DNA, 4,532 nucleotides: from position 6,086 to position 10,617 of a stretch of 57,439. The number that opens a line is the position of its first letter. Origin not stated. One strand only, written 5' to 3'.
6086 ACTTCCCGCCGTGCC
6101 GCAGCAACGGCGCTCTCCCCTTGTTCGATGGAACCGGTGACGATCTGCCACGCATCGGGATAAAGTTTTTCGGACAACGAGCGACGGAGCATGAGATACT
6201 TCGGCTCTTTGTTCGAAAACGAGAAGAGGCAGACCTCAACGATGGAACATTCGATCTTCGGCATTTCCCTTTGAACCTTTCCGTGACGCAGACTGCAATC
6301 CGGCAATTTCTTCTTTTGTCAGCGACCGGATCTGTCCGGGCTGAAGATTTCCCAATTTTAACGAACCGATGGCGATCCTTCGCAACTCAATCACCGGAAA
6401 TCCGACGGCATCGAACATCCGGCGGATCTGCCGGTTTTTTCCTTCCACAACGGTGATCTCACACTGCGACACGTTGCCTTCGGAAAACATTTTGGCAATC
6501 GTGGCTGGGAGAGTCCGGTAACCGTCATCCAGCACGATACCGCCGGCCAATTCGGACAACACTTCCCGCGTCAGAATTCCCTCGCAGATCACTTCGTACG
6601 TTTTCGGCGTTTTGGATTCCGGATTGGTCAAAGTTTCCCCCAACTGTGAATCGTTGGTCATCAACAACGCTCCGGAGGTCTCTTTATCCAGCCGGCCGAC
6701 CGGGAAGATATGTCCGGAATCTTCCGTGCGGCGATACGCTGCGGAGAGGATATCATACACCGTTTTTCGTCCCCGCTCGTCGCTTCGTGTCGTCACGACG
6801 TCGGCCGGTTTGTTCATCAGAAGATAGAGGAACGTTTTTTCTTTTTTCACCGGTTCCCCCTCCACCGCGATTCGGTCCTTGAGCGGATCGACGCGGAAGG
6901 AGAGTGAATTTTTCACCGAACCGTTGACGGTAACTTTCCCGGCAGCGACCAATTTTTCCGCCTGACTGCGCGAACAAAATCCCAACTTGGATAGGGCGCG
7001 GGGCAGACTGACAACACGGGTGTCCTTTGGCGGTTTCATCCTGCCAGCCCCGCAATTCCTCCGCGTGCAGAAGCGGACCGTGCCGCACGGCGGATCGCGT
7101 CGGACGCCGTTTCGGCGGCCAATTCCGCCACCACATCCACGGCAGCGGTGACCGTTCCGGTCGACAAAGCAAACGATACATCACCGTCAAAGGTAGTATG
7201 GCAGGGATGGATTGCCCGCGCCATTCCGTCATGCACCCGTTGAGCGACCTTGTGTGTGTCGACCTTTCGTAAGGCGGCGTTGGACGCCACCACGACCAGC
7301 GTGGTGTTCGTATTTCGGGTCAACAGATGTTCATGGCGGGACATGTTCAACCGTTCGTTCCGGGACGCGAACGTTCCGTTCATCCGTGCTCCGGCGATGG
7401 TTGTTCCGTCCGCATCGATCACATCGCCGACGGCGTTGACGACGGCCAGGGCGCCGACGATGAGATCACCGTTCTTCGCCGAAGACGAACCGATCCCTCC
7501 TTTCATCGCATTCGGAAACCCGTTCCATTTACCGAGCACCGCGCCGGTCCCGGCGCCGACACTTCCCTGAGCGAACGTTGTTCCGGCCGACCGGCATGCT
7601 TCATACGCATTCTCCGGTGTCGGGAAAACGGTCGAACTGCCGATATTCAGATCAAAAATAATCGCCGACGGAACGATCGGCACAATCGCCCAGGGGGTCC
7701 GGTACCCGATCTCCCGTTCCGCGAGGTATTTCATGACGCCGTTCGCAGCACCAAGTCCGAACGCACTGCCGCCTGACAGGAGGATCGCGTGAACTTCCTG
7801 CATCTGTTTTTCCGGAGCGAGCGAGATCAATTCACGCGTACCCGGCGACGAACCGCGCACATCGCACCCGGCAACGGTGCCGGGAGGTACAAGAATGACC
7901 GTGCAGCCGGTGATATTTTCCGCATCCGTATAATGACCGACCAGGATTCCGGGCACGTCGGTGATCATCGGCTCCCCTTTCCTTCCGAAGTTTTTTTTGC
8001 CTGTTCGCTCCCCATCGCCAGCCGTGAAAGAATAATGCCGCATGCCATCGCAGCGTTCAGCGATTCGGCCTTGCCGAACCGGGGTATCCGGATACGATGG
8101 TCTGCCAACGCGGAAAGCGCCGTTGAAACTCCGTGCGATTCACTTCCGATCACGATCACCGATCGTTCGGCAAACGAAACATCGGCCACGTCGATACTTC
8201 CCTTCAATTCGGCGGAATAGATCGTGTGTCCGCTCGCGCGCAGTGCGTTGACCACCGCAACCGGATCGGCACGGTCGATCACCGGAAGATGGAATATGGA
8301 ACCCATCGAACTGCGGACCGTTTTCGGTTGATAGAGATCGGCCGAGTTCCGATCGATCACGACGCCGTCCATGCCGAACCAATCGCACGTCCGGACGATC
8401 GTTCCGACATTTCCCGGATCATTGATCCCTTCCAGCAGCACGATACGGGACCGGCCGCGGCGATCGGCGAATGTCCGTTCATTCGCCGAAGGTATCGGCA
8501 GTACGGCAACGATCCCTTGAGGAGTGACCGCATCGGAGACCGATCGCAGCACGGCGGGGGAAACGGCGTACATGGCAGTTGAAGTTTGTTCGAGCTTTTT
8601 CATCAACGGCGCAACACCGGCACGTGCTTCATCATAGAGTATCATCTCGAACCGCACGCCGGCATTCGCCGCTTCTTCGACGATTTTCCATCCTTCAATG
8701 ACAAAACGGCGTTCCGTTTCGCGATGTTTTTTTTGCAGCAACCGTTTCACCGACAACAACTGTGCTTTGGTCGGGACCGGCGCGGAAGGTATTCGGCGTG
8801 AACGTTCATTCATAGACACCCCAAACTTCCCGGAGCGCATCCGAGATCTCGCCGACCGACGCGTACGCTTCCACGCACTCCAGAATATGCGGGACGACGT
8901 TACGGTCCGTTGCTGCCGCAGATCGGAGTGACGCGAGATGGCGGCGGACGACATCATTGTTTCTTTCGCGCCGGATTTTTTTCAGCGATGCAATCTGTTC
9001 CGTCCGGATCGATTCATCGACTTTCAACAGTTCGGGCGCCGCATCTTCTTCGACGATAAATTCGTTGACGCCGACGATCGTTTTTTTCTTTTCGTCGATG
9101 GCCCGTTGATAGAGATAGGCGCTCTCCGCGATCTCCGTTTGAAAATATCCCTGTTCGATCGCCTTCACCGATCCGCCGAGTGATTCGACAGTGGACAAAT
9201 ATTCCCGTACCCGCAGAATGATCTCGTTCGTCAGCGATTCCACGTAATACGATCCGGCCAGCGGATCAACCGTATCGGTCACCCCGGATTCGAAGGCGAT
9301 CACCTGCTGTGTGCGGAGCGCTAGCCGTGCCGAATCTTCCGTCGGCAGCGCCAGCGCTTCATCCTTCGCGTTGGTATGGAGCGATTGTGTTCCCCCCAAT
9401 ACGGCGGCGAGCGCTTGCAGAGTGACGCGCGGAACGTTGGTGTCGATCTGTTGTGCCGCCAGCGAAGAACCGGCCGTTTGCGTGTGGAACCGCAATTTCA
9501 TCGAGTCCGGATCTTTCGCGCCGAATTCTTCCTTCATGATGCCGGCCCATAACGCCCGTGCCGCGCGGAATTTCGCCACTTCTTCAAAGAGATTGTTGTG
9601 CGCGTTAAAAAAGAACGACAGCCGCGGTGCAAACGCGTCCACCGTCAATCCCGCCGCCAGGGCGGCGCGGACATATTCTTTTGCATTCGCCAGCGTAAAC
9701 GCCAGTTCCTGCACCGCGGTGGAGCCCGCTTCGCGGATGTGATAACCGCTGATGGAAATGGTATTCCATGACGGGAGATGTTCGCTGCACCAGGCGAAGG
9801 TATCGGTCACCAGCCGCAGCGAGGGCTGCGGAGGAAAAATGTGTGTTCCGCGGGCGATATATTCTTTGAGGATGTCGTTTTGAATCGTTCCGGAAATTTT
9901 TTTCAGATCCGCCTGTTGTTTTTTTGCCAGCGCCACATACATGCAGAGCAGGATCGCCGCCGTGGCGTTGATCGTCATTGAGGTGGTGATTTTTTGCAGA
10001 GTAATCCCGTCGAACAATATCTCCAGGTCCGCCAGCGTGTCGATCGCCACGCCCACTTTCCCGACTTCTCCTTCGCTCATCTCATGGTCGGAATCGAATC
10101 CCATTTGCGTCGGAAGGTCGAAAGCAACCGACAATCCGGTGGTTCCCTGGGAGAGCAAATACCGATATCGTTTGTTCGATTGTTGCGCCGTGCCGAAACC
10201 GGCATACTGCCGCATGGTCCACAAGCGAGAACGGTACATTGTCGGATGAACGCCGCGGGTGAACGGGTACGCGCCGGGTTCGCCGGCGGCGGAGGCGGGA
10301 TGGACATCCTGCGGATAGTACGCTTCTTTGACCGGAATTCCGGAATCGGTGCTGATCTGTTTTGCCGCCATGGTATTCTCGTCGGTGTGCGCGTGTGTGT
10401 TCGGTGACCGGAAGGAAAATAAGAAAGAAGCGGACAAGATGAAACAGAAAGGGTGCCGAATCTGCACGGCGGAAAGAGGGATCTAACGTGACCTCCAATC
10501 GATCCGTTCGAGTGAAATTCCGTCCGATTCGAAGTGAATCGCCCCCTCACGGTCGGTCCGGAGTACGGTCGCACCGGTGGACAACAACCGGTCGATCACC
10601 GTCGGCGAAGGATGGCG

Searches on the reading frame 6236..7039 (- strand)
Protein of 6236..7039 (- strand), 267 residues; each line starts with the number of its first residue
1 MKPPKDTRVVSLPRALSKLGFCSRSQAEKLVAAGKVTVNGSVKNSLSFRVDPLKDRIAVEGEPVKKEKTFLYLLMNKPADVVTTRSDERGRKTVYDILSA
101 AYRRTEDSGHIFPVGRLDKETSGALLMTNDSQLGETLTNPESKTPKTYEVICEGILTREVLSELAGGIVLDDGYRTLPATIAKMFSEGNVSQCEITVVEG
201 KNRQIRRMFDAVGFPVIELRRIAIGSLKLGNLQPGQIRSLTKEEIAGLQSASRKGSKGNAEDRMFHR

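Call 12: search_protein_families(library=pfam, proteins=[window:6236-7039:-], max_evalue=0.0001)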
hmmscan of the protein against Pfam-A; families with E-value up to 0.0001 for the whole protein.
window:6236-7039:- (267 aa): 2 families
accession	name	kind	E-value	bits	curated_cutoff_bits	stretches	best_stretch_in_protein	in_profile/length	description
PF00849.27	PseudoU_synth_2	-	2.2e-21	77.1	26.8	1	72-210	2-151/152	RNA pseudouridylate synthase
PF01479.30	S4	-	4.6e-12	45.9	22.8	1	12-52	3-44/48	S4 domain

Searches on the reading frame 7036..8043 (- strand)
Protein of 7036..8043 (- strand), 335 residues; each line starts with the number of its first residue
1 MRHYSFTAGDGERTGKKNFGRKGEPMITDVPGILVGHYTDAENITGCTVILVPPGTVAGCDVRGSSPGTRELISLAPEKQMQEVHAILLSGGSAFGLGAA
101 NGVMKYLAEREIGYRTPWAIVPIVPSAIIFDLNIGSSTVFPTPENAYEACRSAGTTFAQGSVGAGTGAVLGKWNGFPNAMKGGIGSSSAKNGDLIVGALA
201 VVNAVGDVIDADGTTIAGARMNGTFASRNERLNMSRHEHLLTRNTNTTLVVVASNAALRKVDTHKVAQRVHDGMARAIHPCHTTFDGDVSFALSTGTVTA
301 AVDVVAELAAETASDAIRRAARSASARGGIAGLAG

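Call 12: search_protein_families(library=pfam, proteins=[window:7036-8043:-], max_evalue=0.0001)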
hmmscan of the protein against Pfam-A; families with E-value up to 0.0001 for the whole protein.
window:7036-8043:- (335 aa): 1 family
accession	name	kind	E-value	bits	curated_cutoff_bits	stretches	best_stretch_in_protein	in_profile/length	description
PF03576.19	Peptidase_S58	-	6.8e-49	167.4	23.9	1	27-323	3-295/307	Peptidase family S58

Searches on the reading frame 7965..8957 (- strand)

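Call 12: search_protein_families(library=pfam, proteins=[window:7965-8957:-], max_evalue=0.0001)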
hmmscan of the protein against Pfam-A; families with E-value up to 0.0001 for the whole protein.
window:7965-8957:- (330 aa): 3 families
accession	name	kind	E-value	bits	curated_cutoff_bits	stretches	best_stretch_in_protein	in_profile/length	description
PF00588.24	SpoU_methylase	-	1.6e-37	129.2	29.7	1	172-310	3-141/142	SpoU rRNA Methylase family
PF22435.1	MRM3-like_sub_bind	-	1.2e-18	67.8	27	1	69-151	6-84/84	MRM3-like substrate binding domain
PF08032.17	SpoU_sub_bind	-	1.2e-08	35.6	22.8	1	86-153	1-70/76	RNA 2'-O ribose methyltransferase substrate binding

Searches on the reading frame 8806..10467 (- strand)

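Call 12: search_protein_families(library=pfam, proteins=[window:8806-10467:-], max_evalue=0.0001)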
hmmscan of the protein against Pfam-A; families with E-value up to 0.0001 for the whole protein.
window:8806-10467:- (553 aa): 1 family
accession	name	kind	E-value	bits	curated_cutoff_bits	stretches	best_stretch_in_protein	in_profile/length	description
PF01642.28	MM_CoA_mutase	-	2.3e-225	749.4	22.1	1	40-550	2-512/512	Methylmalonyl-CoA mutase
